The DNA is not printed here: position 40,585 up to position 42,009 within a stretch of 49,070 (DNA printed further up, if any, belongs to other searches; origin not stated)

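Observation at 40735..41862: Four CBS domains fused to an HPF/RaiA-like module, next to SAH hydrolase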

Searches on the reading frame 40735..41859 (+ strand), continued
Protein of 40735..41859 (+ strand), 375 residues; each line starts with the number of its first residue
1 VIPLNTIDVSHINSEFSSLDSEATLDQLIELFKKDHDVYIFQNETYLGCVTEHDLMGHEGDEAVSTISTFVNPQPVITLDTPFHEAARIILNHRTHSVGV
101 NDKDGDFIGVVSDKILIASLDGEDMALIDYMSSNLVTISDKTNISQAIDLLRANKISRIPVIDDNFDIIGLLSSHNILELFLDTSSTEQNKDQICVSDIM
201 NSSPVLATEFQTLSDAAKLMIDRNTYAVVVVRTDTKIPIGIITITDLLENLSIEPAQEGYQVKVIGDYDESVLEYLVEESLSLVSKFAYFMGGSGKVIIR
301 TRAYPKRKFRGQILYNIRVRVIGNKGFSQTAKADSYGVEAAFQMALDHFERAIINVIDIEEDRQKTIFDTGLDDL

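Call 49: predict_structure(alignment_id=A1)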
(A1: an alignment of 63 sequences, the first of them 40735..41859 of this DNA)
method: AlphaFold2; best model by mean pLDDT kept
length: 375 residues; sequences in the alignment: 63
mean_pLDDT: 92.8   pTM: 0.87
mean pLDDT of the five models: 92.8, 92.2, 91.7, 91.5, 91.0
residues with pLDDT >= 90: 316; 70-90: 46; 50-70: 10; < 50: 3
segments of 3 or more residues with pLDDT < 50: 1-3
pLDDT, mean of each block of 10 residues (from residue 1): 76 97 93 94 97 81 80 96 95 95 97 96 90 94 96 93 98 93 75 93 97 97 97 96 95 84 94 97 96 94 95 97 91 97 98 95 92 71
secondary structure, 60 per line:
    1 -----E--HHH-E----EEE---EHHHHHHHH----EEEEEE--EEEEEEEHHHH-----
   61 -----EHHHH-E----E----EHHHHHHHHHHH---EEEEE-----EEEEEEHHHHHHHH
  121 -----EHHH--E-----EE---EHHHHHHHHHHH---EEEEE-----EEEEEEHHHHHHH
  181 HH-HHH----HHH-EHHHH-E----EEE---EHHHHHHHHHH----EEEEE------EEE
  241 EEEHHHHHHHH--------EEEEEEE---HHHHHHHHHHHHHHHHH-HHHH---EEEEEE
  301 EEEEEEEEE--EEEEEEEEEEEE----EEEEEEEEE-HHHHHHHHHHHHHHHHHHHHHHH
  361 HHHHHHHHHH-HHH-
elements in order: E18-20 H25-32 E37-42 E45-51 H52-55 H67-70 H83-93 E97-101 E107-112 H113-120 H144-154 E158-162 E168-173 H174-182 H196-199 E206-208 H213-222 E227-231 E238-243 H244-251 E260-266 H270-286 H288-291 E295-309 E312-323 E328-336 H338-370

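Call 54: fold_search(model_id=the predicted structure, library=pdb)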
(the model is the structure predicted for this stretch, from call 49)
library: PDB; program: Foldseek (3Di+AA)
matches with E <= 10: 1185; with E <= 0.001: 402
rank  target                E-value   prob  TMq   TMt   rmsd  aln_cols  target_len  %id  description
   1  9znf_4                5.2e-20  1.00  0.55  0.77   3.8       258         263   18  Cryo-EM structure of the Methanosarcina acetivorans 70S ribosome in complex with SriA and SriB (released 2026-01-28)
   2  3ddj                  6.7e-20  1.00  0.57  0.75   3.5       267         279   20  Crystal structure of a cbs domain-containing protein in complex with amp (sso3205) from sulfolobus solfataricus at 1.80  (released 2008-06-24)
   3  9zng_7                4.6e-17  1.00  0.55  0.77   3.6       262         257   19  Cryo-EM structure of the Methanosarcina acetivorans 70S ribosome in complex with SriD (released 2026-01-28)
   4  3kh5                  9.4e-17  1.00  0.55  0.72   3.7       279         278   15  Crystal Structure of Protein MJ1225 from Methanocaldococcus jannaschii, a putative archaeal homolog of g-AMPK. (released 2010-04-21)
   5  3lfz                  1.1e-16  1.00  0.55  0.71   3.7       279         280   16  Crystal Structure of Protein MJ1225 from Methanocaldococcus jannaschii, a putative archaeal homolog of g-AMPK. (released 2010-04-21)
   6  6b1u_F                1.3e-16  1.00  0.54  0.66   4.3       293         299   13  Structure of full-length human AMPK (a2b1g1) in complex with a small molecule activator SC4 (released 2018-04-25)
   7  5ezv_E                1.3e-16  1.00  0.52  0.63   4.2       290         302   13  X-ray crystal structure of AMP-activated protein kinase alpha-2/alpha-1 RIM chimaera (alpha-2(1-347)/alpha-1(349-401)/ (released 2016-03-09)
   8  4cff_E                1.8e-16  1.00  0.53  0.65   4.0       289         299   14  Structure of full length human AMPK in complex with a small molecule activator, a thienopyridone derivative (A-769662) (released 2013-12-25)
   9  4cfe_E                2.2e-16  1.00  0.53  0.66   4.3       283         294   14  Structure of full length human AMPK in complex with a small molecule activator, a benzimidazole derivative (991) (released 2013-12-25)
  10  8bik_F                2.4e-16  1.00  0.53  0.65   4.0       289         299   13  Crystal structure of human AMPK heterotrimer in complex with allosteric activator C455 (released 2024-05-15)
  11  4eai_C                3.3e-16  1.00  0.50  0.64   4.5       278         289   14  Co-crystal structure of an AMPK core with AMP (released 2012-06-06)
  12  4cff_F                5.7e-16  1.00  0.53  0.66   4.2       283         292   14  Structure of full length human AMPK in complex with a small molecule activator, a thienopyridone derivative (A-769662) (released 2013-12-25)
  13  2v8q_E                6.0e-16  1.00  0.52  0.63   4.5       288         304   13  Crystal structure of the regulatory fragment of mammalian AMPK in complexes with AMP (released 2007-09-25)
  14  4cfe_F                6.0e-16  1.00  0.53  0.66   4.2       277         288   15  Structure of full length human AMPK in complex with a small molecule activator, a benzimidazole derivative (991) (released 2013-12-25)
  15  9e7f_3                6.8e-16  1.00  0.52  0.64   5.3       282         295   15  Cryo-EM structure of the Pyrobaculum calidifontis 70S ribosome in complex with Dri (released 2024-11-20)
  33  9zni_6                2.2e-14  1.00  0.49  0.63   7.6       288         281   18  Cryo-EM structure of the Methanosarcina acetivorans 70S ribosome in complex with SriC and SriD (released 2026-01-28)
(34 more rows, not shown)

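Call 72: list_cluster_members(proteins=[P0005, P0006, P0007, P0009, P0010, P0114, P0093, P0050, P0137, P0055])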
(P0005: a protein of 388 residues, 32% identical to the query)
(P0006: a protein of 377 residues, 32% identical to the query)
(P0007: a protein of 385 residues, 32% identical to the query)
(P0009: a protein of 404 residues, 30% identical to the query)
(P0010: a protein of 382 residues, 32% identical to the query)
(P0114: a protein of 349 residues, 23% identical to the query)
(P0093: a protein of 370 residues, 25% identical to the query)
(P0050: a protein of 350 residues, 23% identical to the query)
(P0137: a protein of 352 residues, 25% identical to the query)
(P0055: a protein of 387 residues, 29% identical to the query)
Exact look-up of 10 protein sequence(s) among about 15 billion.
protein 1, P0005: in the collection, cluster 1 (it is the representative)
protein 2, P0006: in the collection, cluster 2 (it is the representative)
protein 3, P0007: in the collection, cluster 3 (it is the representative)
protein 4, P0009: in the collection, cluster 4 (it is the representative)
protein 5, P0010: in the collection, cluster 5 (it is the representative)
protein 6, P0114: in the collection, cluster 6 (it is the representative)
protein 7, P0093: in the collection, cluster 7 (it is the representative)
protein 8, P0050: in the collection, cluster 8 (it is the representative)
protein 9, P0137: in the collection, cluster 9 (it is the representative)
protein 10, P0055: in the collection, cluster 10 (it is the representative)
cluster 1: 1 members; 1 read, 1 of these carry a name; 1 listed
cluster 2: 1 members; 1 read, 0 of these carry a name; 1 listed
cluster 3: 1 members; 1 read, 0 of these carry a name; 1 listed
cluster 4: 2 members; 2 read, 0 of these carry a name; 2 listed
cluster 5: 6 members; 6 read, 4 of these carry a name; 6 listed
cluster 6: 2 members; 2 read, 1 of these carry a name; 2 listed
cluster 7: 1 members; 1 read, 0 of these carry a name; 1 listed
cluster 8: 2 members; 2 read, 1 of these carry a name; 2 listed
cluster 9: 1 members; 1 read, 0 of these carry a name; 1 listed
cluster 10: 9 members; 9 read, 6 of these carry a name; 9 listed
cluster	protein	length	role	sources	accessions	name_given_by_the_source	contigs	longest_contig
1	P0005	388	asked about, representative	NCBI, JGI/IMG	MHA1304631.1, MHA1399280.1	MAG: CBS domain-containing protein [Candidatus Heimdallarchaeaceae archaeon]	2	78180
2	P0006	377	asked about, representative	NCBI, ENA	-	-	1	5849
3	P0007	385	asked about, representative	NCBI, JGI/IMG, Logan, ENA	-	-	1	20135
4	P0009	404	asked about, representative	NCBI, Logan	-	-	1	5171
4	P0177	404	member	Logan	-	-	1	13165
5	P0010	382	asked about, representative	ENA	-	-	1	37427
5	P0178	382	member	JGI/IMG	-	CBS domain-containing protein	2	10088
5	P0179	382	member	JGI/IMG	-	CBS domain-containing protein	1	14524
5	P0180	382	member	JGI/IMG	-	CBS domain-containing protein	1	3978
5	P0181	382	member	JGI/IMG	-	CBS domain-containing protein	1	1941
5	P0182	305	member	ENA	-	-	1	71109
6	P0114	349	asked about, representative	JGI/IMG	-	predicted transcriptional regulator/ribosome-associated translation inhibitor RaiA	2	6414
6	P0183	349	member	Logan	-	-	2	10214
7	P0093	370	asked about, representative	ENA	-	-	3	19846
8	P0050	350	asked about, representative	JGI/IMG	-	predicted transcriptional regulator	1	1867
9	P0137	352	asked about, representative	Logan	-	-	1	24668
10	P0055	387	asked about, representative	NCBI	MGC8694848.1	MAG: CBS domain-containing protein [Conexivisphaera sp.]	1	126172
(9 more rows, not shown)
